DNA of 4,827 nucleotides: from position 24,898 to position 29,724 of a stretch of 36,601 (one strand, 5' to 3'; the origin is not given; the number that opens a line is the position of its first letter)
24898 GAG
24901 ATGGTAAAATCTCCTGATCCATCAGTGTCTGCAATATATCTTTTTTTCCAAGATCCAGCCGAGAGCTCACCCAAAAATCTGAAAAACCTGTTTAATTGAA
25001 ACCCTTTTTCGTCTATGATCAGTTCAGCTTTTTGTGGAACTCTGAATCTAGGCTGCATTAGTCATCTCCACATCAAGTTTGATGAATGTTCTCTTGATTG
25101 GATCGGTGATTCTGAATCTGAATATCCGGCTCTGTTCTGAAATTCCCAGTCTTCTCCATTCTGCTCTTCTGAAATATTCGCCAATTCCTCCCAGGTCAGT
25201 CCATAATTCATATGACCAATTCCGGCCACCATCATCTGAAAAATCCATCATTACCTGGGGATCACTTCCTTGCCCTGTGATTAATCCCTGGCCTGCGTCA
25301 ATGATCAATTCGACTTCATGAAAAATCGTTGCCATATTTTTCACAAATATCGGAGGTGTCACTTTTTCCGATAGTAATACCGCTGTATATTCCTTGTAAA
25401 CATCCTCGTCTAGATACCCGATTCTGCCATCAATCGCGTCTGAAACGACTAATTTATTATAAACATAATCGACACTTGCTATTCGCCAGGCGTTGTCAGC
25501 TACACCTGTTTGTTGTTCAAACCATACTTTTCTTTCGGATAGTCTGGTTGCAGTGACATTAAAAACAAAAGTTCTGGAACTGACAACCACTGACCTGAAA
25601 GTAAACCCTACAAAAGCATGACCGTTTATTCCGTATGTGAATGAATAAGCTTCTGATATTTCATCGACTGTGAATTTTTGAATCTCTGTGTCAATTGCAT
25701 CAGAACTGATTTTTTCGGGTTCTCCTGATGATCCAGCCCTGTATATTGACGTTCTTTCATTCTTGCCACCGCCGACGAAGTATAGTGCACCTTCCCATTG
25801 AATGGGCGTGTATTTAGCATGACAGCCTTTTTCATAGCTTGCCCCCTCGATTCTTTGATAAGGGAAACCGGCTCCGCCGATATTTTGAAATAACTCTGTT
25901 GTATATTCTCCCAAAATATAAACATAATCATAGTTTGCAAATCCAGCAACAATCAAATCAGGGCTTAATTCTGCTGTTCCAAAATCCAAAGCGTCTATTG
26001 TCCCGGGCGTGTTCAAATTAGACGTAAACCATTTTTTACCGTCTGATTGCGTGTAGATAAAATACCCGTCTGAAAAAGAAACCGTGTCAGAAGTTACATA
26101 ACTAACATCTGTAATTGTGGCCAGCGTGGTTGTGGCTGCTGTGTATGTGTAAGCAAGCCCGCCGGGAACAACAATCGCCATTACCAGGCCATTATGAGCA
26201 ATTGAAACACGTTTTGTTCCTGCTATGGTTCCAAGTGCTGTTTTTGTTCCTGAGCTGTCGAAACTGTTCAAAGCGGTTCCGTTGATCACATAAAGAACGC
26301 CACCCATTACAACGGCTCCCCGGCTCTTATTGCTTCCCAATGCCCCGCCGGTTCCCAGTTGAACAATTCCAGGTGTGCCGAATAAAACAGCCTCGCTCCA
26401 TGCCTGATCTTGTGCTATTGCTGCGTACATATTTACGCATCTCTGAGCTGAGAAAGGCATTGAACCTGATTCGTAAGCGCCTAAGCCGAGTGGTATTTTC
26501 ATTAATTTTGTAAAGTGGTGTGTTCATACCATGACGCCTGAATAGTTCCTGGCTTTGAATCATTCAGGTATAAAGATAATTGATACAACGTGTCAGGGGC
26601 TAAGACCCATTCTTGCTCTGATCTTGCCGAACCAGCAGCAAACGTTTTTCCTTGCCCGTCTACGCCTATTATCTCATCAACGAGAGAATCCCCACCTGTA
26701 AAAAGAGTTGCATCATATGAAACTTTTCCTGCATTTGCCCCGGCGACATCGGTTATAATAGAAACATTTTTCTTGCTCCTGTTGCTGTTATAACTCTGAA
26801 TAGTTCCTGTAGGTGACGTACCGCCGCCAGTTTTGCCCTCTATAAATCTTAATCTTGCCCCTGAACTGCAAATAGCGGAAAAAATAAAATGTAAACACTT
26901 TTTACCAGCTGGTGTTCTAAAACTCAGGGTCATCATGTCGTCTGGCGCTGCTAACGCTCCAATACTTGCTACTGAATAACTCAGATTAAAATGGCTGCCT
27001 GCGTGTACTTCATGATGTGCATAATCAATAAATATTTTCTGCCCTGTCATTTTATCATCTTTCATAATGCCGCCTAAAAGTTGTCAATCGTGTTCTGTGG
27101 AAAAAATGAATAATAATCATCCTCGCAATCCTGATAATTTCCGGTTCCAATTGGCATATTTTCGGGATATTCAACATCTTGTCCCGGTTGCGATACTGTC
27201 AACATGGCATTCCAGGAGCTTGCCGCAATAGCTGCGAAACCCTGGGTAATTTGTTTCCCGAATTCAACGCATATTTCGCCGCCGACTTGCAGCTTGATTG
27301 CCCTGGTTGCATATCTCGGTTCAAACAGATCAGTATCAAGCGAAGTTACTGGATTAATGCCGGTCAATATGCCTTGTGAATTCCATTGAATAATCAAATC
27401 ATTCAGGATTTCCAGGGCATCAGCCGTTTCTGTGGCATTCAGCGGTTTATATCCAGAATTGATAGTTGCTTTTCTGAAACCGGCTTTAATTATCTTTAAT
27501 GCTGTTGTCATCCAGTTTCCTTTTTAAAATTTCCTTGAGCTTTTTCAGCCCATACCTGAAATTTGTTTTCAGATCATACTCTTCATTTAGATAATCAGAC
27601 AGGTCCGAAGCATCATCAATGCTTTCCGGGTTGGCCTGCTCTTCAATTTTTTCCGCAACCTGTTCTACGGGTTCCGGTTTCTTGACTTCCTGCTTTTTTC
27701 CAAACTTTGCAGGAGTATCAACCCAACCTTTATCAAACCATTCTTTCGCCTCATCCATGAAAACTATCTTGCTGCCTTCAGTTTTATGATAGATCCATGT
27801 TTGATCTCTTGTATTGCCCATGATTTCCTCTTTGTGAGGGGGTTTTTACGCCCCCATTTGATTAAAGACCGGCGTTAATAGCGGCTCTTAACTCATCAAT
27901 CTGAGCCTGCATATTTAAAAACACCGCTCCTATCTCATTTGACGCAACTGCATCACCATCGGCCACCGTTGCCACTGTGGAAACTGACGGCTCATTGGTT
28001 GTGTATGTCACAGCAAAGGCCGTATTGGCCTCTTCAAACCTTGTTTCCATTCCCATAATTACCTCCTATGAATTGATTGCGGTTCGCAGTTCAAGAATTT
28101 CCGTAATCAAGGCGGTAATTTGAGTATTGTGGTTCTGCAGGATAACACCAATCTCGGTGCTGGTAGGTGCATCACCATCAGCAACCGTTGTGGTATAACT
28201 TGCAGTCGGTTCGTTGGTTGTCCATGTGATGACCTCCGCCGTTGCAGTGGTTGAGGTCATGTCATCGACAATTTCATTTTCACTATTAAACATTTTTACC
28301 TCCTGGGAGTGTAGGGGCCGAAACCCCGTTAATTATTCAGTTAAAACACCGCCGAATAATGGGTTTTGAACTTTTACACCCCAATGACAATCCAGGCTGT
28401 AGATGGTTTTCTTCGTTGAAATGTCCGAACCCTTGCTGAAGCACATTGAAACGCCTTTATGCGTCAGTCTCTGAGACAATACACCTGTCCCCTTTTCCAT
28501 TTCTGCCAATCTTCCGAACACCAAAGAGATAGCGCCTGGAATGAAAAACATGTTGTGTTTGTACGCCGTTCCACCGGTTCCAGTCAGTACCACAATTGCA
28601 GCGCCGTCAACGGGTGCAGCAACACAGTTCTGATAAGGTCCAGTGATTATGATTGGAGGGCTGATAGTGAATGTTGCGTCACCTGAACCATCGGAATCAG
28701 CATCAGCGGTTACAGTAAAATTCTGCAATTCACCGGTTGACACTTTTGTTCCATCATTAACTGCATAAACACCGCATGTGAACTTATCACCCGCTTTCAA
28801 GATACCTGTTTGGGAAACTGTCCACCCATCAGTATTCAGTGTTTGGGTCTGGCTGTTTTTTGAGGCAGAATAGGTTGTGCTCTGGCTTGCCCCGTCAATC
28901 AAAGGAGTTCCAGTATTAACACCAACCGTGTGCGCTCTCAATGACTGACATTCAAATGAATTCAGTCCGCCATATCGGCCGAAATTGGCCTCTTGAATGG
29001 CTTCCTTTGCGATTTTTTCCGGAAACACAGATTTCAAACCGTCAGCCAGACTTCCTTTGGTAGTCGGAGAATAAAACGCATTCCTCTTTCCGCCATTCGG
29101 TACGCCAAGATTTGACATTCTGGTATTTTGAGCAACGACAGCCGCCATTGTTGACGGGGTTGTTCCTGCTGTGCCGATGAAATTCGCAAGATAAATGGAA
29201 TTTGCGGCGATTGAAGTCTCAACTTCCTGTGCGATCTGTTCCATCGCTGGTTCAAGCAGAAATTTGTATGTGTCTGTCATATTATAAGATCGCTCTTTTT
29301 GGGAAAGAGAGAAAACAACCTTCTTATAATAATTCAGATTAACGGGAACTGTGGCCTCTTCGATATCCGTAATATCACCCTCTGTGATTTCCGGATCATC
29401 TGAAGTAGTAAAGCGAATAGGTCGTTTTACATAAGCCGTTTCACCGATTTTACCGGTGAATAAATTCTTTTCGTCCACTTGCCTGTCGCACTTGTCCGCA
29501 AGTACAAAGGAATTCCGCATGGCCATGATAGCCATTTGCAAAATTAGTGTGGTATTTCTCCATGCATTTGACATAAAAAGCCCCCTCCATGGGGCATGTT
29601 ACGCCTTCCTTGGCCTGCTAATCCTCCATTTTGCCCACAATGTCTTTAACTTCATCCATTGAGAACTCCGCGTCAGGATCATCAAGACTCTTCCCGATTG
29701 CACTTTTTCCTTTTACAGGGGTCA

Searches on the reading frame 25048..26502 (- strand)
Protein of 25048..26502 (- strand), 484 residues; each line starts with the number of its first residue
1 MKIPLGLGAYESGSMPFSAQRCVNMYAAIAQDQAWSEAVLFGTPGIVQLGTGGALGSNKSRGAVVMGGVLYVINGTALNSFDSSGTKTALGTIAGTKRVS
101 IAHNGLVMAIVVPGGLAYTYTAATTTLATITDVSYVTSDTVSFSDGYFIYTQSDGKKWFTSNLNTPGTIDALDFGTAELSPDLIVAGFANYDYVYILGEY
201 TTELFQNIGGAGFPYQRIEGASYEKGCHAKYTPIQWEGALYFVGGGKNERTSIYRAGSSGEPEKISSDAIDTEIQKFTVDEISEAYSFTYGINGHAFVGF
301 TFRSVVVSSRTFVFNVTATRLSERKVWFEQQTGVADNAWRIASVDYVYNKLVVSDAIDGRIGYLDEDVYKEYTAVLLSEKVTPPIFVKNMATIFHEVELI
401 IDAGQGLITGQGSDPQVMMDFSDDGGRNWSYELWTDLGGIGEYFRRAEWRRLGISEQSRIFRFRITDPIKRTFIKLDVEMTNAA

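Call 10: search_protein_families(library=phrogs, proteins=[window:25048-26502:-], max_evalue=0.001)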
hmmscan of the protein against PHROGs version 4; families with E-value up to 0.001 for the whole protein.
window:25048-26502:- (484 aa): 2 families
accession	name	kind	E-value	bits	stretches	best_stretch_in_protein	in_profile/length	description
phrog_578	-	connector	5.3e-108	362.6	1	2-481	5-470/486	head closure Hc3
phrog_19101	-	unknown function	2.4e-10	40.4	1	405-475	516-585/595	-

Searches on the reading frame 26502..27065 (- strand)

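Call 10: search_protein_families(library=phrogs, proteins=[window:26502-27065:-], max_evalue=0.001)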
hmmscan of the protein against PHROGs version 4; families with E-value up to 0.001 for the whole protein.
window:26502-27065:- (187 aa): 1 family
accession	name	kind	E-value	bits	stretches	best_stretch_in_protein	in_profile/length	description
phrog_5335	-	unknown function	0.00019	22.1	1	9-183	23-185/191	-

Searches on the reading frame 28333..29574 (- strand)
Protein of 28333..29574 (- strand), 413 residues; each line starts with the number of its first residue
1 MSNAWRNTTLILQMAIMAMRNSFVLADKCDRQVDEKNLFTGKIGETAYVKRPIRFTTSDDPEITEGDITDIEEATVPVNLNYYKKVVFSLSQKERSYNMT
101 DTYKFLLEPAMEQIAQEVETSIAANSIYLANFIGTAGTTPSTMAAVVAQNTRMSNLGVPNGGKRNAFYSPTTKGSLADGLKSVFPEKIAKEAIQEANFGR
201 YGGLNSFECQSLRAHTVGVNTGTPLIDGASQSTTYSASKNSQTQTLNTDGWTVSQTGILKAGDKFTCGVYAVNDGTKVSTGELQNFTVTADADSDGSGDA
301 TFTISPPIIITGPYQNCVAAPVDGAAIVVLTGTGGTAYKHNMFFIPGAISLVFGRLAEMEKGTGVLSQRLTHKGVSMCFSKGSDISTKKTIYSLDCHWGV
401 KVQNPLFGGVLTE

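Call 10: search_protein_families(library=phrogs, proteins=[window:28333-29574:-], max_evalue=0.001)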
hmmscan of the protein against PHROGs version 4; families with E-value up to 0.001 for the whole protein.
window:28333-29574:- (413 aa): 2 families
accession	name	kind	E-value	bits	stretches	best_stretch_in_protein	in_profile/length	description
phrog_283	-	head and packaging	6.2e-68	230.9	1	1-412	1-382/385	major head protein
phrog_1302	-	tail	1.1e-07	32.6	1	223-310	89-155/201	distal tail protein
